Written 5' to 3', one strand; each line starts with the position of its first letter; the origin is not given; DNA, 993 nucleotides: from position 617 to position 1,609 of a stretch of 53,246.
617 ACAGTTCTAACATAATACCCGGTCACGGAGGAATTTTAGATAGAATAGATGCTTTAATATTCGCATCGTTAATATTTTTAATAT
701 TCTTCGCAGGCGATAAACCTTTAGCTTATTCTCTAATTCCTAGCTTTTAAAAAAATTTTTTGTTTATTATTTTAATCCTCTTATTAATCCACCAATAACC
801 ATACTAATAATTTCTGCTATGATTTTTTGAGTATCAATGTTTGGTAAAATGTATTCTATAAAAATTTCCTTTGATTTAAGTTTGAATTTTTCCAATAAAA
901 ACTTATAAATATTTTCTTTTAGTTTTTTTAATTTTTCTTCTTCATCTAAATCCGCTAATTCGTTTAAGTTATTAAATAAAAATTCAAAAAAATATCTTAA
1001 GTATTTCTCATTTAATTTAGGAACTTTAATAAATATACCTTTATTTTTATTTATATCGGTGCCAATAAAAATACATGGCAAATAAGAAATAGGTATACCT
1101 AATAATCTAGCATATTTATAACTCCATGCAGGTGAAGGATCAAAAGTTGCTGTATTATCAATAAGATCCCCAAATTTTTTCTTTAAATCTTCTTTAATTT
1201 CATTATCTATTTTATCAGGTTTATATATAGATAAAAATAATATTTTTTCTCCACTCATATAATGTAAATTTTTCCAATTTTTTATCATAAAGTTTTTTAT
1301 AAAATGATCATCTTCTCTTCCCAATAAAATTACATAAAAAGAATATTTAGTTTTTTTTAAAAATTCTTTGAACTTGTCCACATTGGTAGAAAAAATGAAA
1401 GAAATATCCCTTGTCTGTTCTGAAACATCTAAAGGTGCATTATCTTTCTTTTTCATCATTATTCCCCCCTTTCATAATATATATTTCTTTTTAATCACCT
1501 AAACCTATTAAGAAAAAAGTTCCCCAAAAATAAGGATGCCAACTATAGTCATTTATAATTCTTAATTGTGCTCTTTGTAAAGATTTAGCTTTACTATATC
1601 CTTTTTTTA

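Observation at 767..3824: TPR-CHAT protease plus an unrecognisable 230-aa partner in an extra-AT-rich islet: candidate undescribed protease-effector (conflict) module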

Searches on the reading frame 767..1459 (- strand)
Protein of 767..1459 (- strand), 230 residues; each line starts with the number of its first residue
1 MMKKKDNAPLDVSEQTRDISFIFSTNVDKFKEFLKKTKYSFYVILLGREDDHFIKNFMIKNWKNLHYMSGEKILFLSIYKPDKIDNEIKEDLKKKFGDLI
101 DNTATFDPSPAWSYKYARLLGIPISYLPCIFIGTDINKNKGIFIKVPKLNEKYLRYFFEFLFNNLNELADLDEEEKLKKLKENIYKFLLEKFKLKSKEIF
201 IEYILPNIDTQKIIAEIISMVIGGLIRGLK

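Call 3: search_protein_families(library=pfam, proteins=[window:767-1459:-], max_evalue=1)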
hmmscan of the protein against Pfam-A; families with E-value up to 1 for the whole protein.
window:767-1459:- (230 aa): 0 families

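Call 4: search_protein_families(library=padloc, proteins=[window:767-1459:-], max_evalue=1)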
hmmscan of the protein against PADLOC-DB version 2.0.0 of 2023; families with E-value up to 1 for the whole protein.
window:767-1459:- (230 aa): 1 family
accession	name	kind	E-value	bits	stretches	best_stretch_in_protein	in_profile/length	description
PDLC02734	PbeC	-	0.0021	14.6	1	159-221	169-231/630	PbeC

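Call 5: search_protein_families(library=ncbifam, proteins=[window:767-1459:-], max_evalue=1)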
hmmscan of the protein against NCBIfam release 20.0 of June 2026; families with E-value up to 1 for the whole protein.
window:767-1459:- (230 aa): 0 families

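Call 6: find_homologous_proteins(query=window:767-1459:-, max_evalue=0.01)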
Query window:767-1459:- (230 aa): 4 proteins with E <= 0.01 among 1408 candidates.
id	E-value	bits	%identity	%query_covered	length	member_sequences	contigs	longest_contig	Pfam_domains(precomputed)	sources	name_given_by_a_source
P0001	6.6e-143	492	99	100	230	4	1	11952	-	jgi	-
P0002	8.9e-95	335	66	99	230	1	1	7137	-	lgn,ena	-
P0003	3.3e-45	173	41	97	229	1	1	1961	-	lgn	-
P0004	6.9e-35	139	36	83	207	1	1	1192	-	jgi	jgi:hypothetical protein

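Call 7: search_solved_structures(query=window:767-1459:-, max_evalue=10)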
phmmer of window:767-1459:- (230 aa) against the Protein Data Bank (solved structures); distinct sequences matched with E-value up to 10: 1.
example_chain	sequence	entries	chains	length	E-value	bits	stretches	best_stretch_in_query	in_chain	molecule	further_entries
3vyc_A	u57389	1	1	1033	2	11.3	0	131-208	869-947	Exportin-1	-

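Call 9: find_encoding_contigs(protein=P0002, flank=8000)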
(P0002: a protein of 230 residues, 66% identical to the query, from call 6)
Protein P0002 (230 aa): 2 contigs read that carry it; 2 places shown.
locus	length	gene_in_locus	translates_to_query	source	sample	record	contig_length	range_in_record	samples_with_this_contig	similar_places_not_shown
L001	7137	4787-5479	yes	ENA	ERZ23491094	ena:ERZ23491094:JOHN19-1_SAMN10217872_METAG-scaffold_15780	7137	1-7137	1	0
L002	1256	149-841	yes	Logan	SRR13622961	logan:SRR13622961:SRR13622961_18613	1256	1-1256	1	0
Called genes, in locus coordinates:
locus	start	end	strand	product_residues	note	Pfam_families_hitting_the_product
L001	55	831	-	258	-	PF13739:PdaC (weak), PF11738:DUF3298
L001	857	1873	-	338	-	PF02547:Queuosine_synth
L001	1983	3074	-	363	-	PF03462:PCRF, PF00472:RF-1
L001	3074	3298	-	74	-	PF01197:Ribosomal_L31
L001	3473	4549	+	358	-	PF01861:BpsA_C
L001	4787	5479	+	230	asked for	-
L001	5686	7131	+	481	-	PF00224:PK, PF02887:PK_C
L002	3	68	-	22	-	?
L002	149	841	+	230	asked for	-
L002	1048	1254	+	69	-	?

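Call 10: find_encoding_contigs(protein=P0003, flank=8000)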
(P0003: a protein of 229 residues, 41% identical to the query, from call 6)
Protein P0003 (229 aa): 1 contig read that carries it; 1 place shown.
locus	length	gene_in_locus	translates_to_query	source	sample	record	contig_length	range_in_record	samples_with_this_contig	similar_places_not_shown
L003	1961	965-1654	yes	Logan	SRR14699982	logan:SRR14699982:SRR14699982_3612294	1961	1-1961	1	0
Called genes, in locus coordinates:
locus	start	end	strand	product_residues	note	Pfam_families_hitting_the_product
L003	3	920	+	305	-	?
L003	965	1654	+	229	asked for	-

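Call 11: find_encoding_contigs(protein=P0004, flank=8000)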
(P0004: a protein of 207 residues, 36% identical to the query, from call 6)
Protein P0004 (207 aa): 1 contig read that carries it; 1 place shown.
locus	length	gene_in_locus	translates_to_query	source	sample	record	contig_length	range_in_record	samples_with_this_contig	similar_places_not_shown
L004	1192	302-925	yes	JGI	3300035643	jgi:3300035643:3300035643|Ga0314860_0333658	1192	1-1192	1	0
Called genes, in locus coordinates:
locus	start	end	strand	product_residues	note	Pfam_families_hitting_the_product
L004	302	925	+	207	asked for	-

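Call 12: find_encoding_contigs(protein=P0001, flank=10000)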
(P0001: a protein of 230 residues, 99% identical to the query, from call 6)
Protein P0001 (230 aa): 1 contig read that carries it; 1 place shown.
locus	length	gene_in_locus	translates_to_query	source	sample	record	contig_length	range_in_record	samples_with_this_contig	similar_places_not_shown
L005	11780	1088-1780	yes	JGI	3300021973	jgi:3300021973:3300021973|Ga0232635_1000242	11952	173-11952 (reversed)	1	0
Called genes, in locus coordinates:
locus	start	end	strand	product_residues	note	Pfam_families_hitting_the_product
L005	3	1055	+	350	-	?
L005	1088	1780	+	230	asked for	-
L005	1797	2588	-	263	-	PF01148:CTP_transf_1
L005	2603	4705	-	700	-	PF22896:OB_RNR_1st, PF08206:OB_RNB, PF17876:CSD2, PF00773:RNB, PF00575:S1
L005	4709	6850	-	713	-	PF00990:GGDEF, PF00563:EAL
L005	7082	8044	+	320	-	PF00348:polyprenyl_synt, PF07307:HEPPP_synt_1 (faint)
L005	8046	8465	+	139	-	PF02261:Asp_decarbox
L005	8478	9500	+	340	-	PF00586:AIRS, PF02769:AIRS_C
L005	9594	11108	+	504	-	PF02789:Peptidase_M17_N, PF00883:Peptidase_M17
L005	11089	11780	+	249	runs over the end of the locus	PF13085:Fer2_3, PF13237:Fer4_10 (faint), PF13183:Fer4_8, PF13534:Fer4_17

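Call 13: search_protein_families(library=pfam, proteins=[L003:3-920:+, L001:3473-4549:+, L005:3-1055:+], max_evalue=0.1)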
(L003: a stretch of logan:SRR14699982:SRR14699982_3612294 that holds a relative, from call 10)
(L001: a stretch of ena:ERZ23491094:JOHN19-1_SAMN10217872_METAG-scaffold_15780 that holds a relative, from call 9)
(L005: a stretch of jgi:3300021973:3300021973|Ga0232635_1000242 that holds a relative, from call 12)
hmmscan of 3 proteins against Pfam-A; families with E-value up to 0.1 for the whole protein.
L003:3-920:+ (305 aa): 1 family
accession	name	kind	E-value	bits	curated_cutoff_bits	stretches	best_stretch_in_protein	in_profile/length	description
PF12770.12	CHAT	-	7.3e-46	157.3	24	1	48-303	4-289/289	CHAT domain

L001:3473-4549:+ (358 aa): 4 families
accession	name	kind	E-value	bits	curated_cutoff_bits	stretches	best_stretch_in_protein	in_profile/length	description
PF01861.22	BpsA_C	-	1.9e-103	345.4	27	1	112-357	3-243/243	Branched-chain polyamine synthase A C-terminal domain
PF13847.12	Methyltransf_31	-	0.0024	18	27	1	179-230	30-81/145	Methyltransferase domain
PF14947.12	HTH_45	-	0.012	16.1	25.5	0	40-86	24-70/77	Winged helix-turn-helix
PF05175.20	MTS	-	0.022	14.8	23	1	154-243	32-124/170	Methyltransferase small domain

L005:3-1055:+ (350 aa): 1 family
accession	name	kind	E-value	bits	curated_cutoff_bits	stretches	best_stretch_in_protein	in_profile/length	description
PF12770.12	CHAT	-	1.1e-41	143.6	24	1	96-347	8-288/289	CHAT domain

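Call 32: search_protein_representatives(alignment_id=A1)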
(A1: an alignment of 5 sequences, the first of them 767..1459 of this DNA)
Query: 5 sequences, 229 profile positions. Proteins with E-value up to 0.001 (for the whole library): 163; up to 1e-10: 37; up to 1e-30: 7. The best 150 are listed.
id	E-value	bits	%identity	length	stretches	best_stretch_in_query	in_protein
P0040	3.3e-87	308.1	-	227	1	1-227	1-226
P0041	1.8e-73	263.2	-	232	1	4-225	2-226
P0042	2.9e-52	193.8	-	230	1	3-227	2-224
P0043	8.4e-38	146.5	-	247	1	36-222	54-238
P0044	9.6e-37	143.0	-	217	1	29-218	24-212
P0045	6.2e-33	130.6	-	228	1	14-191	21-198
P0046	7.1e-33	130.4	-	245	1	35-224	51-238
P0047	3.5e-29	118.3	-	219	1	12-196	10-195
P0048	1.1e-27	113.4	-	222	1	23-216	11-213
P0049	5.1e-23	98.1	-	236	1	19-222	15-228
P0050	2.4e-22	95.9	-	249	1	32-221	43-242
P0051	5.4e-20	88.2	-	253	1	28-184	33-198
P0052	6.0e-18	81.5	-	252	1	21-193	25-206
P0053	1.4e-17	80.3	-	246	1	8-220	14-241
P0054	1.9e-17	79.9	-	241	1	26-197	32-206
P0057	1.3e-14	70.6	-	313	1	30-221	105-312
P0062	2.3e-13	66.6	-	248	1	37-214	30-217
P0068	3.8e-12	62.6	-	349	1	26-219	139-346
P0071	1.1e-11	61.1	-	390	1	19-189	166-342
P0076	8.9e-11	58.1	-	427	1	23-199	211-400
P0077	1.2e-10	57.6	-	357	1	37-217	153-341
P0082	4.4e-10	55.8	-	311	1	31-211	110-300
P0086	1.3e-09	54.3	-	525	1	19-182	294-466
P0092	7.6e-09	51.8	-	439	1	36-189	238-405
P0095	1.0e-08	51.4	-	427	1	38-164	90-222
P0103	3.2e-08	49.7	-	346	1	36-207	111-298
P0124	1.2e-06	44.5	-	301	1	41-166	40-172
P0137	4.9e-06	42.6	-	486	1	21-214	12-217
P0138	5.0e-06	42.5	-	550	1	37-183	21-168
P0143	1.5e-05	41.0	-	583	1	36-160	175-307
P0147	1.9e-05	40.7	-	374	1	42-164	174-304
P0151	2.4e-05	40.3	-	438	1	42-184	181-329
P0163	6.3e-05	39.0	-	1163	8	96-136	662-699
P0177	1.6e-04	37.6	-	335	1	42-199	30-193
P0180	1.9e-04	37.4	-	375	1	42-191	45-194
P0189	4.4e-04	36.2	-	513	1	37-182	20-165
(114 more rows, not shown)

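Call 34: predict_structure(alignment_id=A1)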
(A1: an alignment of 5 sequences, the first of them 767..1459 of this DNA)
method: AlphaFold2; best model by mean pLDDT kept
length: 230 residues; sequences in the alignment: 5
mean_pLDDT: 65.8   pTM: 0.68
mean pLDDT of the five models: 65.8, 57.9, 57.1, 53.5, 51.9
residues with pLDDT >= 90: 17; 70-90: 103; 50-70: 46; < 50: 64
segments of 3 or more residues with pLDDT < 50: 1-23, 80-93, 95-110, 223-230
pLDDT, mean of each block of 10 residues (from residue 1): 34 35 48 63 79 75 58 61 43 40 38 70 84 80 88 85 86 88 93 84 76 65 43
secondary structure, 60 per line:
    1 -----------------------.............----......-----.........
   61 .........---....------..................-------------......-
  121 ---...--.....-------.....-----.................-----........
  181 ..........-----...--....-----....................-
elements in order: H24-36 E41-46 H52-69 E73-76 H83-100 H114-119 E129-133 E141-145 H151-167 H173-190 E201-204 H210-229

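Call 35: search_protein_families(library=pfam, alignment_id=A2, max_evalue=0.001)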
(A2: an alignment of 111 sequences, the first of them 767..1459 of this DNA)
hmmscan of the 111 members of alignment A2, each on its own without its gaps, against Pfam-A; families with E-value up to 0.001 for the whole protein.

A. member 1, window:767-1459:- (230 aa): 0 families

B. families by the number of members that match (of 111 scanned): 36 families (the first 25 are shown)
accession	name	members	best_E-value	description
PF08817.16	YukD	6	9.6e-17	WXG100 protein secretion system (Wss), protein YukD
PF11976.14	Rad60-SLD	2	1.3e-08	Ubiquitin-2 like Rad60 SUMO-like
PF13646.12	HEAT_2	2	3.9e-06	HEAT repeats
PF13424.12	TPR_12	1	1.3e-34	Tetratricopeptide repeat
PF13181.12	TPR_8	1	5.8e-32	Tetratricopeptide repeat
PF07719.23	TPR_2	1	1.1e-28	Tetratricopeptide repeat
PF00805.28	Pentapeptide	1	2e-28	Pentapeptide repeats (8 copies)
PF13374.12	TPR_10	1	9.4e-25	Tetratricopeptide repeat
PF00515.34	TPR_1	1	1.2e-23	Tetratricopeptide repeat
PF24885.1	TPR_NPHP3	1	1.9e-19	Nephrocystin-3 TPR domain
PF13176.12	TPR_7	1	1.1e-16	Tetratricopeptide repeat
PF21020.4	Spectrin_4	1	8.9e-15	Spectrin-like repeat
PF13676.11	TIR_2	1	2.8e-13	TIR domain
PF13431.12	TPR_17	1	9.6e-12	Tetratricopeptide repeat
PF13365.12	Trypsin_2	1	5.9e-11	Trypsin-like peptidase domain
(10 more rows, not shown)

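Call 37: fold_search(model_id=the predicted structure, library=pdb)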
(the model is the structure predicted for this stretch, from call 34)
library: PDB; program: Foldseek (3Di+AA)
matches with E <= 10: 830; with E <= 0.001: 0
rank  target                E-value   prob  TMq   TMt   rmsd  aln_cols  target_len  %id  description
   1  4nwy_D                1.2e-02  0.93  0.27  0.45   8.8       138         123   13  Crystal structure of the b' domain of human protein disulfide isomerase-like protein of the testis (PDILT) (released 2014-04-02)
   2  2c0f_B                2.4e-02  0.25  0.24  0.24  18.7       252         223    9  Structure of Wind Y53F mutant (released 2006-08-29)
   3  3eur                  2.5e-02  0.66  0.25  0.36  10.6       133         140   14  Crystal structure of the C-terminal domain of uncharacterized protein from Bacteroides fragilis NCTC 9343 (released 2008-12-02)
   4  2c0g_B                2.5e-02  0.25  0.23  0.24  18.7       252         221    9  Structure of PDI-related Chaperone, Wind mutant-Y53S (released 2006-08-29)
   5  2ywo                  2.7e-02  0.77  0.22  0.27  11.0       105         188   15  Crystal structure of reduced thioredoxin-like protein from Thermus thermophilus HB8 (released 2007-10-23)
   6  1ovn_A                2.7e-02  0.25  0.24  0.24  18.4       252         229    9  Crystal Structure and Functional Analysis of Drosophila Wind-- a PDI-Related Protein (released 2004-02-24)
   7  2c0f_A                2.7e-02  0.23  0.24  0.24  18.8       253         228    9  Structure of Wind Y53F mutant (released 2006-08-29)
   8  2cvb                  3.2e-02  0.75  0.22  0.27  11.0       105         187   15  Crystal structure of a thioredoxin-like protein from Thermus thermophilus HB8 (released 2005-12-01)
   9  1ovn_B                3.4e-02  0.21  0.23  0.23  18.7       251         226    8  Crystal Structure and Functional Analysis of Drosophila Wind-- a PDI-Related Protein (released 2004-02-24)
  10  2c0e_B                3.6e-02  0.20  0.23  0.24  18.9       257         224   10  Structure of PDI-related Chaperone, Wind with his-tag on C-terminus. (released 2006-08-29)
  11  4nwy_A                4.9e-02  0.82  0.31  0.49   8.2       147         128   12  Crystal structure of the b' domain of human protein disulfide isomerase-like protein of the testis (PDILT) (released 2014-04-02)
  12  4pq1_A                5.5e-02  0.80  0.25  0.35   8.2       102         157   22  Crystal structure and functional implications of a DsbF homologue from Corynebacterium diphtheriae (released 2014-09-10)
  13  4nwy_B                6.2e-02  0.66  0.26  0.44   8.9       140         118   13  Crystal structure of the b' domain of human protein disulfide isomerase-like protein of the testis (PDILT) (released 2014-04-02)
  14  2c0g_A                6.2e-02  0.14  0.21  0.21  19.2       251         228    8  Structure of PDI-related Chaperone, Wind mutant-Y53S (released 2006-08-29)
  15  2c0e_A                6.6e-02  0.16  0.23  0.24  18.6       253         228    9  Structure of PDI-related Chaperone, Wind with his-tag on C-terminus. (released 2006-08-29)
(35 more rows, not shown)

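Call 45: find_related_loci(query=A1, collection=genome_contigs, flank=10000)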
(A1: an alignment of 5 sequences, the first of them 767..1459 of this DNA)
Query A1 (230 aa) in genome_contigs; peptide patterns used: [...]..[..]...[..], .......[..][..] (x = any residue, [..] = any of these).
67 stretches matched a pattern; 1 encode a relative of the query (tblastn E <= 1e-3); 1 distinct loci.
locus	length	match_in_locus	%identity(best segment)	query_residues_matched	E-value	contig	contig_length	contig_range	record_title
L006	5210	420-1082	39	2-223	1e-49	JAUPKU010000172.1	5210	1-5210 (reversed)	MAG: Thermoproteota archaeon isolate erpe_2018_pw_0hr_WHONDRS-PP48-000085_B_bin.57 scaffold_1353584, whole genome shotgu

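Call 48: find_encoding_contigs(protein=P0041, flank=8000, max_places=4)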
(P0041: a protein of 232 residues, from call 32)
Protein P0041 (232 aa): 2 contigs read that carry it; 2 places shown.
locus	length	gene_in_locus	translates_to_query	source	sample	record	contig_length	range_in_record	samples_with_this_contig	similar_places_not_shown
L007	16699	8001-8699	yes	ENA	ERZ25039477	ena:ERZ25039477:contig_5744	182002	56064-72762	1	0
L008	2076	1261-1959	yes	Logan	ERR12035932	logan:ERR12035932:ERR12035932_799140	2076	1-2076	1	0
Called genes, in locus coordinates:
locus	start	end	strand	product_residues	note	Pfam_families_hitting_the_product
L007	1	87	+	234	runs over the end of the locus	PF01884:PcrB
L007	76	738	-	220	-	PF01209:Ubie_methyltran, PF05175:MTS, PF13489:Methyltransf_23, PF07021:MetW (weak), PF13847:Methyltransf_31, PF08241:Methyltransf_11, PF08242:Methyltransf_12, PF13649:Methyltransf_25, +1 more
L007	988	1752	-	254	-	PF01040:UbiA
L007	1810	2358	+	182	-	PF04068:Fer4_RLI, PF04034:Ribo_biogen_C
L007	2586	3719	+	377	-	PF04851:ResIII, PF00270:DEAD, PF22527:DEXQc_Suv3 (weak)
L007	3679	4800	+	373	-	PF00633:HHH (faint), PF10391:DNA_pol_lambd_f (faint), PF12826:HHH_2 (faint), PF20470:HTH_61, PF21280:Helicase_dom4_arc, PF14520:HHH_5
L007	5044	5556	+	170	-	PF08617:CGI-121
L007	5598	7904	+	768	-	PF12770:CHAT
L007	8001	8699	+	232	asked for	-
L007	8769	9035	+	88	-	PF00633:HHH (faint), PF11731:Cdd1, PF14520:HHH_5 (weak)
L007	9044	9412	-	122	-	PF06445:GyrI-like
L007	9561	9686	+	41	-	PF11731:Cdd1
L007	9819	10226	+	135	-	PF04545:Sigma70_r4 (weak), PF14601:TFX_C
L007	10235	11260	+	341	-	PF08735:DUF1786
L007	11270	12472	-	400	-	PF00083:Sugar_tr, PF12832:MFS_1_like, PF07690:MFS_1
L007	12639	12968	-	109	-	-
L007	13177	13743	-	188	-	PF12985:DUF3869 (faint), PF13620:CarboxypepD_reg (faint), PF13715:CarbopepD_reg_2 (faint)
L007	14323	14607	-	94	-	-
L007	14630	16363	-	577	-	PF03160:Calx-beta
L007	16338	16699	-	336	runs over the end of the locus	PF03160:Calx-beta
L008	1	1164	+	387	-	?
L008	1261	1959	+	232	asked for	-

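Call 50: find_encoding_contigs(protein=P0043, flank=6000, max_places=4)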
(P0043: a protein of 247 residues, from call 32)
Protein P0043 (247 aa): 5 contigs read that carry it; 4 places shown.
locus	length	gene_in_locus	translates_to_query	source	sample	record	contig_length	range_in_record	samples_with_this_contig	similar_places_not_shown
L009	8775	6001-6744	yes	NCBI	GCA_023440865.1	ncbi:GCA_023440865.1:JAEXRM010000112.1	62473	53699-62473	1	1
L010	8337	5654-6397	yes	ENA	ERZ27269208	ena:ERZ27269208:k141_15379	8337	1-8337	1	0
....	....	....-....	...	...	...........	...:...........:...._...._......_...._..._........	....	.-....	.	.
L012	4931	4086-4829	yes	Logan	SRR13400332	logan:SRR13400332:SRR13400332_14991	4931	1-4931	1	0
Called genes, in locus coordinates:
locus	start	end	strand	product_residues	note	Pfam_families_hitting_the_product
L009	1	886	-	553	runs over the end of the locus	PF01547:SBP_bac_1, PF13416:SBP_bac_8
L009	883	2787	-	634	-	PF00672:HAMP (weak), PF06580:His_kinase, PF02518:HATPase_c (weak)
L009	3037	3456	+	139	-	PF10694:DUF2500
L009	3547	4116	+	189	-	PF01694:Rhomboid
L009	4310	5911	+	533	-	PF12770:CHAT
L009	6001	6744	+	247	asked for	-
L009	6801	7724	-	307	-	PF00005:ABC_tran, PF08352:oligo_HPY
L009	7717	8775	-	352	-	?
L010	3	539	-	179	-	?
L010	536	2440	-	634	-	PF00672:HAMP (weak), PF06580:His_kinase, PF02518:HATPase_c (weak)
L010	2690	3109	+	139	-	PF10694:DUF2500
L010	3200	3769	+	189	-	PF01694:Rhomboid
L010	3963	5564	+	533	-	PF12770:CHAT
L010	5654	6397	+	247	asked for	-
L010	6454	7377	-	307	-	PF00005:ABC_tran, PF08352:oligo_HPY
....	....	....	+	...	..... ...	-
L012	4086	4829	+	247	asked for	-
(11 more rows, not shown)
